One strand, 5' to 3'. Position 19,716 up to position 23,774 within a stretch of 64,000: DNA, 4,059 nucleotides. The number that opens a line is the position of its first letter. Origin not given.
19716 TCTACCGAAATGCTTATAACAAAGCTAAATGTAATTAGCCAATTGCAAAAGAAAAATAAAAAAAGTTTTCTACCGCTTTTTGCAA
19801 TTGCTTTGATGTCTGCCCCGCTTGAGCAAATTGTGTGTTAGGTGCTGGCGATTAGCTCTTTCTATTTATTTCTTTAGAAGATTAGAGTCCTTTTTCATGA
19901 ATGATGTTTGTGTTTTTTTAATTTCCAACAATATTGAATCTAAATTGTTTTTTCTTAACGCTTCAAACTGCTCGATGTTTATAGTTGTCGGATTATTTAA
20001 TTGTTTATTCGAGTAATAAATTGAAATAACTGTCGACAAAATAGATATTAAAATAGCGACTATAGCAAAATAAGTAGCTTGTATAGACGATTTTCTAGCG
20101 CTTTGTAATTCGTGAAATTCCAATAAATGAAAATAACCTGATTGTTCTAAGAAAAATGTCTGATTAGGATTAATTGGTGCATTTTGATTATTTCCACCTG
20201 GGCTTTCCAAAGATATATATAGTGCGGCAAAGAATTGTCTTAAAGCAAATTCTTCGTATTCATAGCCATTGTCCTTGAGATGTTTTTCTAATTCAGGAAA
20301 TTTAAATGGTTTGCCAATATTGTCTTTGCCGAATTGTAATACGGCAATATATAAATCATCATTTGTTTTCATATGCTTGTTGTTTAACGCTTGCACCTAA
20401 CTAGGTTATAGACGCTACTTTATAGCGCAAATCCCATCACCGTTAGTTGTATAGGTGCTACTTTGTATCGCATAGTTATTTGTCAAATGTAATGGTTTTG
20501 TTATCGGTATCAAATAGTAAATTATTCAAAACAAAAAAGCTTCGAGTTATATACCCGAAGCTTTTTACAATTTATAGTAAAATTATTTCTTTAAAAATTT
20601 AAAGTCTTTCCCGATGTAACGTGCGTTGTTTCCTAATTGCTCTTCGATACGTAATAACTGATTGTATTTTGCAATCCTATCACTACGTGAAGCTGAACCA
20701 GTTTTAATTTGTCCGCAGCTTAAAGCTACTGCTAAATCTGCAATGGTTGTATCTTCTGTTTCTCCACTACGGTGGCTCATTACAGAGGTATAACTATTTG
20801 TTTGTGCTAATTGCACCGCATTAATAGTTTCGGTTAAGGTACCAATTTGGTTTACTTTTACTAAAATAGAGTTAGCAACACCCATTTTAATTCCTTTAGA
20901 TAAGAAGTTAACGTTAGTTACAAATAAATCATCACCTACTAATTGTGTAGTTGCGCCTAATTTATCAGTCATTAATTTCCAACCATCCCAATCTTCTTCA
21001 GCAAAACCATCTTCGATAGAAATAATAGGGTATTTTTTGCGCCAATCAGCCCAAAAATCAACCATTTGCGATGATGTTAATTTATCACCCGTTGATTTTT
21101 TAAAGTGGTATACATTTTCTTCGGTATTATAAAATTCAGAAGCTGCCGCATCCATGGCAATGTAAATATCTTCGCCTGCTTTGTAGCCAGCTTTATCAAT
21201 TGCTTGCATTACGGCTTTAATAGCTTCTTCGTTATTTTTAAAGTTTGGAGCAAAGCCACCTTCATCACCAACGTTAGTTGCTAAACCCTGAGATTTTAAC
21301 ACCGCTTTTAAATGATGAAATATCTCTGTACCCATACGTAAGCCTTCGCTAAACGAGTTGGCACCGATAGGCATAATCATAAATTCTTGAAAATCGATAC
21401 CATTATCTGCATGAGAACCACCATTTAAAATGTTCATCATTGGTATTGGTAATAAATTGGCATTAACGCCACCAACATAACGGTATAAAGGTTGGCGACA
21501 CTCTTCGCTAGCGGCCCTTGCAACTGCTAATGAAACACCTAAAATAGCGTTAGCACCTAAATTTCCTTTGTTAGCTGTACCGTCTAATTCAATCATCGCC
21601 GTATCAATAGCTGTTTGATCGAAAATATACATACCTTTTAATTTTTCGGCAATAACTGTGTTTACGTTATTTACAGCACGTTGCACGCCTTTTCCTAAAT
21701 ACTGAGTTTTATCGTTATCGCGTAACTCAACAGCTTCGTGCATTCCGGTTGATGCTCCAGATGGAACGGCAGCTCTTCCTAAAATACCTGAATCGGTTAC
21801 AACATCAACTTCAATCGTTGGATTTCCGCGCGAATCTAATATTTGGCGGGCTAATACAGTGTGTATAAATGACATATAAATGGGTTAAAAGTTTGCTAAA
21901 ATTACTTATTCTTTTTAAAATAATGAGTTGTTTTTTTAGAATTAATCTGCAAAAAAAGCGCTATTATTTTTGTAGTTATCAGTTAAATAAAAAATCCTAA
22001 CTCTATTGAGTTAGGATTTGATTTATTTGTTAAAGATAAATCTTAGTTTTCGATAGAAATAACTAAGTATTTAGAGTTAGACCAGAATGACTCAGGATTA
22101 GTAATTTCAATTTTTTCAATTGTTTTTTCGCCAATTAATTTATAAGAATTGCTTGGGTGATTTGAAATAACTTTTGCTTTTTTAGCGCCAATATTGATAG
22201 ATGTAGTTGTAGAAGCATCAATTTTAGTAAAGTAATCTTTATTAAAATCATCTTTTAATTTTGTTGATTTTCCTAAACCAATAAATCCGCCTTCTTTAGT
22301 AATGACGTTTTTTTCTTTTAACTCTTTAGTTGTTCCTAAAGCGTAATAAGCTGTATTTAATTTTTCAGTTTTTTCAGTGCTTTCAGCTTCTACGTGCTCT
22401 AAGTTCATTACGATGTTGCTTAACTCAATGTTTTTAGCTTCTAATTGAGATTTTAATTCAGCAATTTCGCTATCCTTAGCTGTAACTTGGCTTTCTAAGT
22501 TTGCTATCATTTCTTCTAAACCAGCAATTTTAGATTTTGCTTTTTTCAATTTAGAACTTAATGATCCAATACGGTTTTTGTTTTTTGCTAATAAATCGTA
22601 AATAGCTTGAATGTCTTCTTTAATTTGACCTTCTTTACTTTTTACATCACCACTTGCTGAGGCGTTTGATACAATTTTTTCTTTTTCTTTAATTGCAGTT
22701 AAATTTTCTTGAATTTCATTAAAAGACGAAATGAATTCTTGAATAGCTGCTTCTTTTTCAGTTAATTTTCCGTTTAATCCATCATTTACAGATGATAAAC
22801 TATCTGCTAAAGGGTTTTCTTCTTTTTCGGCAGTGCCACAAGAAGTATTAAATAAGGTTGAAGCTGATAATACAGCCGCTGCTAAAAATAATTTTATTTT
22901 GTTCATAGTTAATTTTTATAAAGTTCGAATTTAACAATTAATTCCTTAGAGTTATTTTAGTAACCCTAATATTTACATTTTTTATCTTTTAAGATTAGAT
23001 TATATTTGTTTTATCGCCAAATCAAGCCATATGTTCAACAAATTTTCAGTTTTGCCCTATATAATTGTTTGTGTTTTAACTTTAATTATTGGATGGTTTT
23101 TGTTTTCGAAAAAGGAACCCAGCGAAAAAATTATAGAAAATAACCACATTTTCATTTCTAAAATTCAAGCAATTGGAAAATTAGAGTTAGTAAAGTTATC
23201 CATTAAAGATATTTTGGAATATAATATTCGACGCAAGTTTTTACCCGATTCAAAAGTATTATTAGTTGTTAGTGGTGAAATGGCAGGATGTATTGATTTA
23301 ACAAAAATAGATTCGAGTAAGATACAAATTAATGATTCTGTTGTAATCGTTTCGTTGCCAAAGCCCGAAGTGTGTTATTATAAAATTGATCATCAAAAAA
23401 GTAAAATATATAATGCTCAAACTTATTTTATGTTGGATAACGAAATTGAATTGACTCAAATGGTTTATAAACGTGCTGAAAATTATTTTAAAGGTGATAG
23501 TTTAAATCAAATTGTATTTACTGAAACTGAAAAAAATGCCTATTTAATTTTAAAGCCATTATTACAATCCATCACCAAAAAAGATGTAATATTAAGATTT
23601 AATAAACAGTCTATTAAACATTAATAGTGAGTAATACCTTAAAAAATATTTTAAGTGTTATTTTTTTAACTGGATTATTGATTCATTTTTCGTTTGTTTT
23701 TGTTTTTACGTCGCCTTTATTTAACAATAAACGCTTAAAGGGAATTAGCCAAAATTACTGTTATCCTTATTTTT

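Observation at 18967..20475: Possible integron-like two-cassette array (no integrase) inserted between plsY and eno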

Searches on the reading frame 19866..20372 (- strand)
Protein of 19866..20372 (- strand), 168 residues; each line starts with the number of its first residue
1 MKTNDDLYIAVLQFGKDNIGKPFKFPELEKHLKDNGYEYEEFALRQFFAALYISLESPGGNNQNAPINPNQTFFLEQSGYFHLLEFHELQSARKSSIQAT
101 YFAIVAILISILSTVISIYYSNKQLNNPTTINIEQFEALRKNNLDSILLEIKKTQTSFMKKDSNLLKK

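Call 11: search_protein_families(library=pfam, proteins=[window:19866-20372:-], max_evalue=1)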
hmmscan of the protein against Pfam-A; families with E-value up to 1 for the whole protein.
window:19866-20372:- (168 aa): 2 families
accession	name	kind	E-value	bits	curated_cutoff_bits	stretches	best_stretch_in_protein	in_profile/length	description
PF11712.13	Vma12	-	0.019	15.4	25.5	1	88-126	62-100/137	Endoplasmic reticulum-based factor for assembly of V-ATPase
PF06480.20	FtsH_ext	-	0.069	13.8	25.5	1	102-150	5-49/103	FtsH Extracellular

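Call 19: find_homologous_proteins(query=window:19866-20372:-)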
Query window:19866-20372:- (168 aa): 11 proteins with E <= 0.001 among 36 candidates.
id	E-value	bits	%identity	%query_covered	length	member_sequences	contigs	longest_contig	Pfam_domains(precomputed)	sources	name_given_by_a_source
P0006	4.0e-103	360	100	100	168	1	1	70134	-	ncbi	-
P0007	2.6e-83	295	81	97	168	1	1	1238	-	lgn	-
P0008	1.4e-82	293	80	100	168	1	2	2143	-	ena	-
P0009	3.7e-80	285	78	98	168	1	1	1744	-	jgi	jgi:hypothetical protein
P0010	6.4e-63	229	80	76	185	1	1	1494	-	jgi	-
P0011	8.1e-62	226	67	93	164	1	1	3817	-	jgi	jgi:hypothetical protein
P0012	2.8e-59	217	66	95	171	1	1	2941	-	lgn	-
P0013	1.1e-51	193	57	99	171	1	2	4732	-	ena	-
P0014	1.7e-45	173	58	87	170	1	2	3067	-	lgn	-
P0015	1.0e-43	167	57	89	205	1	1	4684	-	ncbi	-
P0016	2.8e-38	149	48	99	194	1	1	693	-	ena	-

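Call 20: find_encoding_contigs(protein=P0015, flank=5000)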
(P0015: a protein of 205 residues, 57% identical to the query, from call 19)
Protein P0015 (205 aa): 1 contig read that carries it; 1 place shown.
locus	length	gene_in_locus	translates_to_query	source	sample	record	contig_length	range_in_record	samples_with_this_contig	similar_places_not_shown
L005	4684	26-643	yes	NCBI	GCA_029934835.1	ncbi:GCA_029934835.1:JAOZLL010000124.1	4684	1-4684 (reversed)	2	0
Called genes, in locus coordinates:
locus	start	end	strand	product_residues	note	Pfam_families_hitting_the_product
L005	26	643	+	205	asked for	-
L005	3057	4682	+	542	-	?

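Call 21: find_encoding_contigs(protein=P0013, flank=5000)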
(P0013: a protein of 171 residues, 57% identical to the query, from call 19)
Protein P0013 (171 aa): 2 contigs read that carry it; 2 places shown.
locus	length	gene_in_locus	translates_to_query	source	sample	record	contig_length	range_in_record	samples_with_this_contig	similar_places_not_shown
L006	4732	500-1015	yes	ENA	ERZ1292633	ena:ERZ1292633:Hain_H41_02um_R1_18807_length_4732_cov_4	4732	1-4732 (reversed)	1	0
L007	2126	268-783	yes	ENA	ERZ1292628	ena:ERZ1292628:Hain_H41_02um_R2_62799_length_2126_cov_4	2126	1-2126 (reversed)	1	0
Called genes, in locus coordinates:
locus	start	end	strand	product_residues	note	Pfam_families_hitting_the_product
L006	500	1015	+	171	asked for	-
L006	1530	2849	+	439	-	-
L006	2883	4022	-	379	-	PF02771:Acyl-CoA_dh_N, PF02770:Acyl-CoA_dh_M, PF00441:Acyl-CoA_dh_1, PF22924:ACOX_C_alpha1 (faint), PF08028:Acyl-CoA_dh_2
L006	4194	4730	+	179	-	?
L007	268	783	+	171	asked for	-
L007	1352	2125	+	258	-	?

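Call 22: find_encoding_contigs(protein=P0011, flank=5000)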
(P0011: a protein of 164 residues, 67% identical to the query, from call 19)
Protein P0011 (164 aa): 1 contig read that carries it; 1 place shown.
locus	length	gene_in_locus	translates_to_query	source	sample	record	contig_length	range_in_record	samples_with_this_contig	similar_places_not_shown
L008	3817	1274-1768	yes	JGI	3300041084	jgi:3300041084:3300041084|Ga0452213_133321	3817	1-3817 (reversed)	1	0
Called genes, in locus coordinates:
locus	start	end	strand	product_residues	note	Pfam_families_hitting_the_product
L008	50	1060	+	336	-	PF02517:Rce1-like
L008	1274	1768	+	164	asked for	-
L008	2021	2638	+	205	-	-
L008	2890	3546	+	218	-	PF13489:Methyltransf_23 (weak), PF13679:Methyltransf_32 (weak), PF01135:PCMT (weak), PF13847:Methyltransf_31, PF08241:Methyltransf_11 (weak), PF13649:Methyltransf_25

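Call 69: find_encoding_contigs(protein=P0008, flank=3000)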
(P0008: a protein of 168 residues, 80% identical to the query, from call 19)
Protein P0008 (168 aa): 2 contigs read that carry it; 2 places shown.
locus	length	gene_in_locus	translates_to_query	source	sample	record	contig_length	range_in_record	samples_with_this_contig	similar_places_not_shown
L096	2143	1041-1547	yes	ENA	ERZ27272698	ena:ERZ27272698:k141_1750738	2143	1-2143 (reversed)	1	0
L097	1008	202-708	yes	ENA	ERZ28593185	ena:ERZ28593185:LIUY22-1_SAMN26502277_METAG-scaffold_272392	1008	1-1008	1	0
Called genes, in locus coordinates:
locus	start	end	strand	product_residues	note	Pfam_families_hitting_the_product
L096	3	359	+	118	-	?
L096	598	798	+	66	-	-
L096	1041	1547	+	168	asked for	-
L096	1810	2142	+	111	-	?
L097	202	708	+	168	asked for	-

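Call 70: find_encoding_contigs(protein=P0009, flank=3000)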
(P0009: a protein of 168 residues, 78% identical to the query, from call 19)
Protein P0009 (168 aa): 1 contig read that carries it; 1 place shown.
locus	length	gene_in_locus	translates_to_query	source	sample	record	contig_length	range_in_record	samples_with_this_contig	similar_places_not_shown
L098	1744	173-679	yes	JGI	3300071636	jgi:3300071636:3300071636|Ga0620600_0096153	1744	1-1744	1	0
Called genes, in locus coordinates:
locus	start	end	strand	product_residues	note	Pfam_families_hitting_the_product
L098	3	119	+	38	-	?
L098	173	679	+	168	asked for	-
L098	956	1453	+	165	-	-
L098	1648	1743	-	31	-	?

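Call 71: find_encoding_contigs(protein=P0007, flank=3000)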
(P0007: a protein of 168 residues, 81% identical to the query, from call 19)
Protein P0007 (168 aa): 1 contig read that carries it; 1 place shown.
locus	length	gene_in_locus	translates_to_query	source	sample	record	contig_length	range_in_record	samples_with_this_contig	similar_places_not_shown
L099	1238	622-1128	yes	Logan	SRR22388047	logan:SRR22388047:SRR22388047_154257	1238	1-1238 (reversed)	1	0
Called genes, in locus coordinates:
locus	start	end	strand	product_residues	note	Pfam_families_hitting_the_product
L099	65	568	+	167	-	-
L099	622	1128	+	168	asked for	-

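Call 91: search_protein_families(library=pfam, proteins=[L006:1530-2849:+], max_evalue=0.001)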
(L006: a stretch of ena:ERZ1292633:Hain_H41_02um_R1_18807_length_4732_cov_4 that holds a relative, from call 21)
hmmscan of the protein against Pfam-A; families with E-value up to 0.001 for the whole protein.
L006:1530-2849:+ (439 aa): 1 family
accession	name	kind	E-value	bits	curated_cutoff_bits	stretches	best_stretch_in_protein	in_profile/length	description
PF21426.3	GBS104-like_Ig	-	0.00011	23.5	26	0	68-112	28-76/112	Tip pilin GBS104-like, Ig-like domain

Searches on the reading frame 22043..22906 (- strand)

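Call 89: search_protein_families(library=pfam, proteins=[window:22043-22906:-], max_evalue=0.0001)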
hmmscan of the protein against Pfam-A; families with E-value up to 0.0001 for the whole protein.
window:22043-22906:- (287 aa): 2 families
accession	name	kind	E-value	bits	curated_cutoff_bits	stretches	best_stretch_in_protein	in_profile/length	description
PF16808.10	PKcGMP_CC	-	1e-06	28.7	35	1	131-155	7-31/35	Coiled-coil N-terminus of cGMP-dependent protein kinase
PF04859.17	DUF641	-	3.9e-05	24.4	27.6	1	111-159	70-118/127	Plant protein of unknown function (DUF641)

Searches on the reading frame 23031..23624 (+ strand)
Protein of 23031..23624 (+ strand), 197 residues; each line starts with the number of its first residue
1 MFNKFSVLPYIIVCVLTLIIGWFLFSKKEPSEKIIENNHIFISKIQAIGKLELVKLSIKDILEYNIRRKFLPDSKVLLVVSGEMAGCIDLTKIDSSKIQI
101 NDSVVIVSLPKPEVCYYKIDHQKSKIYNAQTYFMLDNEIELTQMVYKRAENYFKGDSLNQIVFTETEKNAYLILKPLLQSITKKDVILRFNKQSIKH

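Call 89: search_protein_families(library=pfam, proteins=[window:23031-23624:+], max_evalue=0.0001)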
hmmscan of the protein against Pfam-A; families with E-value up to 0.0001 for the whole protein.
window:23031-23624:+ (197 aa): 1 family
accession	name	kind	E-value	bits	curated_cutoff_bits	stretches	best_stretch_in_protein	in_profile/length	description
PF14014.11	DUF4230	-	4.7e-23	82.4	27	1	44-186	2-146/148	Protein of unknown function (DUF4230)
